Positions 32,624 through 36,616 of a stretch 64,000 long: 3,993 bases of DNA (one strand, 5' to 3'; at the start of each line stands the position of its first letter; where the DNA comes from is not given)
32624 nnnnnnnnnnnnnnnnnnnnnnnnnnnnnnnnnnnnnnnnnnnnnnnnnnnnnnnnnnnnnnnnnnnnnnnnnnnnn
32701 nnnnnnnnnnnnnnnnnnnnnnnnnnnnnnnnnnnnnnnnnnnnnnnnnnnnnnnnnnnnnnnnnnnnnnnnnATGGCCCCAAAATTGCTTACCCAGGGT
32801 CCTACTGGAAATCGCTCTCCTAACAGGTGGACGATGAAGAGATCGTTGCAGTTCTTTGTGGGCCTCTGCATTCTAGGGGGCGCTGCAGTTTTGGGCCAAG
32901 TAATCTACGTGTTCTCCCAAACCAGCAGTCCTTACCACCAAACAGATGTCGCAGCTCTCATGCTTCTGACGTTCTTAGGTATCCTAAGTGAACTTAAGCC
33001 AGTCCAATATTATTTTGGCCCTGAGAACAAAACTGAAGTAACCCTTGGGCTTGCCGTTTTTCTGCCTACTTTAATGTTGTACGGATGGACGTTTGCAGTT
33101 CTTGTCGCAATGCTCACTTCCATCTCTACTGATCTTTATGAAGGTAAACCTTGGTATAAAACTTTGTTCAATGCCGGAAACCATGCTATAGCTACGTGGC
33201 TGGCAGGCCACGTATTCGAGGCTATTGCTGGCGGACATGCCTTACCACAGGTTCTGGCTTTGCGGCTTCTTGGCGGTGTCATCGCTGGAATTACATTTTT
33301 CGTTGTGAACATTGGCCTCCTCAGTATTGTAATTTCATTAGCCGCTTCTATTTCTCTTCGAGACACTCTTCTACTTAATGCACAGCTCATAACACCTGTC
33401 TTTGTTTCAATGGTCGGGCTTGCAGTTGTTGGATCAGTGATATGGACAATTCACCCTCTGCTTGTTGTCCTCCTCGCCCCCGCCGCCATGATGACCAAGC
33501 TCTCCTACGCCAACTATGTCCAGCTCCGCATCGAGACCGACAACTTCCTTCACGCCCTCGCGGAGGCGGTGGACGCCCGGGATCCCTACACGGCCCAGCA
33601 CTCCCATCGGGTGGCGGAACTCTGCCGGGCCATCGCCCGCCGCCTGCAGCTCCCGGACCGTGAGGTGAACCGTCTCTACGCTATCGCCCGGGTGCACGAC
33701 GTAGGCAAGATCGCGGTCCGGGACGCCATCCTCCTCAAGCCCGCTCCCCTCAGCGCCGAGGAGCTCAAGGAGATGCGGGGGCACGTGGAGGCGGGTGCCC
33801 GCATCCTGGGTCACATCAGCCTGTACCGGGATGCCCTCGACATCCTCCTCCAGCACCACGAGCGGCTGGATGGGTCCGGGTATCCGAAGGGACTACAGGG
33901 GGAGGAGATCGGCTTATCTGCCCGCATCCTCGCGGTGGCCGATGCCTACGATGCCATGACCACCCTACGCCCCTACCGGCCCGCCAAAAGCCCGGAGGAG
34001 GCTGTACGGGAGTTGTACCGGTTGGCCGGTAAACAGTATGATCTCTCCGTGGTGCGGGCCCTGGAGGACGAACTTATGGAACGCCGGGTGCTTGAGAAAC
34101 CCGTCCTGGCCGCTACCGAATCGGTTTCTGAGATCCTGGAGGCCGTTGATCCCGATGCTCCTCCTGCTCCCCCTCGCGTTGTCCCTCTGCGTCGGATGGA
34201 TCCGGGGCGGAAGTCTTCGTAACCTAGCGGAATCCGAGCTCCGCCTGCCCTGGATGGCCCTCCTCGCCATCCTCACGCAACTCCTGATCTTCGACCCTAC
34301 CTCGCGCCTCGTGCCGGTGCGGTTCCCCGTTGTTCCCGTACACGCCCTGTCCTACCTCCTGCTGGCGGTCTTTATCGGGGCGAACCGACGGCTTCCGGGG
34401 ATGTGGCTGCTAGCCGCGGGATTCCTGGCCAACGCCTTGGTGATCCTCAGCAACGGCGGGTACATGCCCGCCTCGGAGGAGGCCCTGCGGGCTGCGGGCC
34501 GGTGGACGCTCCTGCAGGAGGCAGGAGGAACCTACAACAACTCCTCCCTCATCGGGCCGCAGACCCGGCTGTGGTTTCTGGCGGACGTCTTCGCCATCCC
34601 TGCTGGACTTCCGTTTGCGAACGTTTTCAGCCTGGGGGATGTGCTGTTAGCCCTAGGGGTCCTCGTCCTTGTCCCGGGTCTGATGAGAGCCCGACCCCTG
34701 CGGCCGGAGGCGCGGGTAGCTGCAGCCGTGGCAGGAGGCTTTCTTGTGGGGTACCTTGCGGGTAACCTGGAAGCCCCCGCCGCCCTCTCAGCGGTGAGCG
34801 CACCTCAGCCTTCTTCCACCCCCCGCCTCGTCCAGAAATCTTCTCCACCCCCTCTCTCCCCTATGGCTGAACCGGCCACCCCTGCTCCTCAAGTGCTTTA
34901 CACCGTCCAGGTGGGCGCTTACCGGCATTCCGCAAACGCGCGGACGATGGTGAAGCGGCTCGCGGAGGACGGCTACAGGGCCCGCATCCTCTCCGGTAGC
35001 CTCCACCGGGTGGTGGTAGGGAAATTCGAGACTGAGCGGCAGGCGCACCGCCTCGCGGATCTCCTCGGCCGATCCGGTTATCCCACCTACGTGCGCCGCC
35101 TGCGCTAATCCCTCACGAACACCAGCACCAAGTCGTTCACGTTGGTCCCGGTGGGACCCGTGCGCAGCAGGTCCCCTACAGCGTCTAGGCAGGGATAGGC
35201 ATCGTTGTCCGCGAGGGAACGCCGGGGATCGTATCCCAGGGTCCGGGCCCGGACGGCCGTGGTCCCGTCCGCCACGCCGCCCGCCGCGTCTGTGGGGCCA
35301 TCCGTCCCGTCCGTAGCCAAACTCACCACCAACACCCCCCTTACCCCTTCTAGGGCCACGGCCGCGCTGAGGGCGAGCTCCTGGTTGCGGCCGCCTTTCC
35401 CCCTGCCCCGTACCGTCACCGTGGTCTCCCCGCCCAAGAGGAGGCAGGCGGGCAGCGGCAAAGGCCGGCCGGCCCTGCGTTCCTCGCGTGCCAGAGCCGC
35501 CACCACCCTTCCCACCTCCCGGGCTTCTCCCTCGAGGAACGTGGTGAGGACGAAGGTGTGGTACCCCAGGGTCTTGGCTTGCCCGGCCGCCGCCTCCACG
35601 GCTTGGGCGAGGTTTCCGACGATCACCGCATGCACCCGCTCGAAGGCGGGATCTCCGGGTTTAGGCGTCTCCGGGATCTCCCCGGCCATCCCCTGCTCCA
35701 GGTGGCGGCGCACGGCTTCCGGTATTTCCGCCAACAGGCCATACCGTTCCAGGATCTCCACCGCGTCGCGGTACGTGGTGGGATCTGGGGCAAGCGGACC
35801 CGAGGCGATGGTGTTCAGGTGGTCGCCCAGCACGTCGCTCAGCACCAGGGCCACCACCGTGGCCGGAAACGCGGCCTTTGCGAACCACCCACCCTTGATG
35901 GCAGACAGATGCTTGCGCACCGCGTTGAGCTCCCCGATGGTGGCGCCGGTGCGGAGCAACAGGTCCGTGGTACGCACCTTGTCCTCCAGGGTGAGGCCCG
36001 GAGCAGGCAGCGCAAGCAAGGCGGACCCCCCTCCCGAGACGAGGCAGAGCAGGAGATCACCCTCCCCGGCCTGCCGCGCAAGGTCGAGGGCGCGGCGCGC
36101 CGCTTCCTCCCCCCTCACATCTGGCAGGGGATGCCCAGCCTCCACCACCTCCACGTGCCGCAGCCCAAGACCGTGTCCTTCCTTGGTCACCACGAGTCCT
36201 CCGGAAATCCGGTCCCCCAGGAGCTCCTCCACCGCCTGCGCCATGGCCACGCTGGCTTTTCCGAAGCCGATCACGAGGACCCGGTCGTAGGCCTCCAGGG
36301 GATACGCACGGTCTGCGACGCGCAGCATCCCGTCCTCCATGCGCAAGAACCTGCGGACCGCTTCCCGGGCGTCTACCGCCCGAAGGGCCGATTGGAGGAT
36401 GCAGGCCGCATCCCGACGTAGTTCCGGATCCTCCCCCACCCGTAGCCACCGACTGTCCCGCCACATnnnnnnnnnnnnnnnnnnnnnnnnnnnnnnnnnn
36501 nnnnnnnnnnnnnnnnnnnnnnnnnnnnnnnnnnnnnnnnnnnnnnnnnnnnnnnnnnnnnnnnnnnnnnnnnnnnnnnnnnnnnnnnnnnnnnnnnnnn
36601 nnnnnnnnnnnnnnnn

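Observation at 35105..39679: Tightly coupled operon GT4 - MBL-fold hydrolase - GT81-like (GpgS/MpgS homologue) - glycerate kinase: candidate undescribed glycosyl-glycerate solute pathway with a non-canonical phosphatase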

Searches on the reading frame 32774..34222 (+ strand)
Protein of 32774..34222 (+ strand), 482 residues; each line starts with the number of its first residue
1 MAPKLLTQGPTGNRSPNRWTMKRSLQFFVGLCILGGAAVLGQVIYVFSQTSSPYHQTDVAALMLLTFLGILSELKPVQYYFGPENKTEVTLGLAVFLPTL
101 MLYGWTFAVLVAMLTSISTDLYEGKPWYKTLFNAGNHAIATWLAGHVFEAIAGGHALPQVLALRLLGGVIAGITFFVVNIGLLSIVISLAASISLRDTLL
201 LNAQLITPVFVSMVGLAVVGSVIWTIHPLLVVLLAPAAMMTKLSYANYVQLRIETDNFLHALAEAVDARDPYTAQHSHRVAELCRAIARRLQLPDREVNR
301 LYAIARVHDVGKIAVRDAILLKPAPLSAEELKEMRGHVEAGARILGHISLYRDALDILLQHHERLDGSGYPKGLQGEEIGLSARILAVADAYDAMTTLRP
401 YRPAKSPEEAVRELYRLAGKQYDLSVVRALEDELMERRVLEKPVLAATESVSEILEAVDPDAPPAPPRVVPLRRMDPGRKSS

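Call 31: search_protein_families(library=pfam, proteins=[window:32774-34222:+], max_evalue=0.0001)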
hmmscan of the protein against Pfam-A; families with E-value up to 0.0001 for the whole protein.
window:32774-34222:+ (482 aa): 3 families
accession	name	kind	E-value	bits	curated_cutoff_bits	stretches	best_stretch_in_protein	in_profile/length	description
PF13487.12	HD_5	-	2e-37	129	27.2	1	262-426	3-170/170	HD domain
PF01966.28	HD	-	4.6e-21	75.7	22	1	274-395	2-116/116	HD domain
PF20972.2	MASE9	-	1.2e-06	29.1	24.3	1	85-239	41-190/203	MASE9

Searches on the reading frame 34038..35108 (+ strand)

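Call 31: search_protein_families(library=pfam, proteins=[window:34038-35108:+], max_evalue=0.0001)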
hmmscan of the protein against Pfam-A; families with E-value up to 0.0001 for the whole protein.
window:34038-35108:+ (356 aa): 2 families
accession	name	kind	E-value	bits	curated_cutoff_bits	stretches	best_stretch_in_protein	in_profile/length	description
PF17248.7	DUF5317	-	5.1e-33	114.7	25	1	67-212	3-150/151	Family of unknown function (DUF5317)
PF05036.18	SPOR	-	3.6e-12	46.9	21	1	287-353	4-75/76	SPOR domain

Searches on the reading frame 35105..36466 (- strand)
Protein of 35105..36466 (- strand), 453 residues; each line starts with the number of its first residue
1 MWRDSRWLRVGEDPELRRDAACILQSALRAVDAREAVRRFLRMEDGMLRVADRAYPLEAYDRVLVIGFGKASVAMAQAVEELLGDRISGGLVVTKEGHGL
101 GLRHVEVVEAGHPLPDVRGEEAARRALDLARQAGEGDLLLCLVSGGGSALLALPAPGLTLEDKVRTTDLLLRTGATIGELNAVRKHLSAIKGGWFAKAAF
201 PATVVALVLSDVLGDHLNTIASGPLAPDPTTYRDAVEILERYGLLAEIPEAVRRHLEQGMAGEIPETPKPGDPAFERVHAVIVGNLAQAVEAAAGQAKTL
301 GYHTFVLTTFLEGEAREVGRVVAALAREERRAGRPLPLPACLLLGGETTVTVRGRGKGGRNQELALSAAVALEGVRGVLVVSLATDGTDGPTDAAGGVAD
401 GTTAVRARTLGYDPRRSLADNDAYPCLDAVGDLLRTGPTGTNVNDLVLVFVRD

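Call 3: search_protein_families(library=pfam, proteins=[window:35105-36466:-], max_evalue=0.01)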
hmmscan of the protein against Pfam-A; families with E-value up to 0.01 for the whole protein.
window:35105-36466:- (453 aa): 2 families
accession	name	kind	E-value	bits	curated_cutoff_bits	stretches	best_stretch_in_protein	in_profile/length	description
PF13660.11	DUF4147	-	6.8e-87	291.2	23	1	21-257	3-234/234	Domain of unknown function (DUF4147)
PF05161.18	MOFRL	-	1.3e-38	131.8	28.3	1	340-445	1-106/106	MOFRL family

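Call 5: search_protein_families(library=ncbifam, proteins=[window:35105-36466:-], max_evalue=0.01)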
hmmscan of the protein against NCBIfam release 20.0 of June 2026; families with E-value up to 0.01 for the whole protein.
window:35105-36466:- (453 aa): 2 families
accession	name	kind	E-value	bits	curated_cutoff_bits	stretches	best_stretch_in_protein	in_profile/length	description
NF041176.1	GlyK_Thmprot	equivalog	9.2e-73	245.8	550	1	27-448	4-393/397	glycerate 2-kinase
NF040791.1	gly_kin_Thpl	equivalog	2.8e-58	198.1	670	1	57-448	42-409/410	glycerate 2-kinase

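Call 43: search_solved_structures(query=window:35105-36466:-, max_evalue=0.001)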
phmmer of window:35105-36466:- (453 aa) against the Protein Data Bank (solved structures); distinct sequences matched with E-value up to 0.001: 2.
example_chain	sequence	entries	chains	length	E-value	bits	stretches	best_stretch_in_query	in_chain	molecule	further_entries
2b8n_A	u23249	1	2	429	8.1e-113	381.2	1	53-449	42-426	glycerate kinase, putative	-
1x3l_A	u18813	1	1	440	3.2e-112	379.2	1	21-451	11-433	hypothetical protein PH0495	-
